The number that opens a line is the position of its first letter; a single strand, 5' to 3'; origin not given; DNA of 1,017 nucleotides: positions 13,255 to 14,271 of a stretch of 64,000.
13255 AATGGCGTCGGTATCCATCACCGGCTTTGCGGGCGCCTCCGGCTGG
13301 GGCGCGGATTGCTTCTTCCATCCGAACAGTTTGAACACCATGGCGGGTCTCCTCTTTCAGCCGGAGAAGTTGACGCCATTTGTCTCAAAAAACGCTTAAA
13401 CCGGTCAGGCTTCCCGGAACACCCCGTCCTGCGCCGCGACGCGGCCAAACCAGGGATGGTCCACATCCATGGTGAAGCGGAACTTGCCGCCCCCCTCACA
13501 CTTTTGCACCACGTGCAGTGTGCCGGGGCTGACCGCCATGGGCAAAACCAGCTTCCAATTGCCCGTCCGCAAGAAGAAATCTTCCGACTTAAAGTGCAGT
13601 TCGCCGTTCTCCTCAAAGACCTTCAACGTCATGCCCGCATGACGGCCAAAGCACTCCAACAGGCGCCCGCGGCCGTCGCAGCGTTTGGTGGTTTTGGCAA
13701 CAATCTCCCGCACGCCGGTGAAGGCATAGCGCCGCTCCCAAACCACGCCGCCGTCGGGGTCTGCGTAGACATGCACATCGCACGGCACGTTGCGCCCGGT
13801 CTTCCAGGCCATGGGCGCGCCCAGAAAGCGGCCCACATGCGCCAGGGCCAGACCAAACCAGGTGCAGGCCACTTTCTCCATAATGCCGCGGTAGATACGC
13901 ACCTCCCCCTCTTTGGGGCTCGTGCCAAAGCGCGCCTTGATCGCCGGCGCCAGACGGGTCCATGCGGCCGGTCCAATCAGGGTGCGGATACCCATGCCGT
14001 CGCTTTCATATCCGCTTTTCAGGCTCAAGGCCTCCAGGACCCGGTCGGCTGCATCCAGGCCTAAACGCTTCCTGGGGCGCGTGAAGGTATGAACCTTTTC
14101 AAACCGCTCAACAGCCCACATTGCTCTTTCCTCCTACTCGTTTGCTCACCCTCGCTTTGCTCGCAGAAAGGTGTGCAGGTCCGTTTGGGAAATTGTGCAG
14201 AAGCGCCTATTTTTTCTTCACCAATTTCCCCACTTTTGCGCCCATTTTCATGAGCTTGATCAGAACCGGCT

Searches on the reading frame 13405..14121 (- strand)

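Call 59: search_protein_families(library=pfam, proteins=[window:13405-14121:-], max_evalue=0.00001)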
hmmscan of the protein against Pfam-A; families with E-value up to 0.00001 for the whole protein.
window:13405-14121:- (238 aa): 1 family
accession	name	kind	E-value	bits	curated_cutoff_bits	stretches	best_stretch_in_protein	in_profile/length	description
PF13761.12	DUF4166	-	2.8e-31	109.1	23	1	57-235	1-184/184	Domain of unknown function (DUF4166)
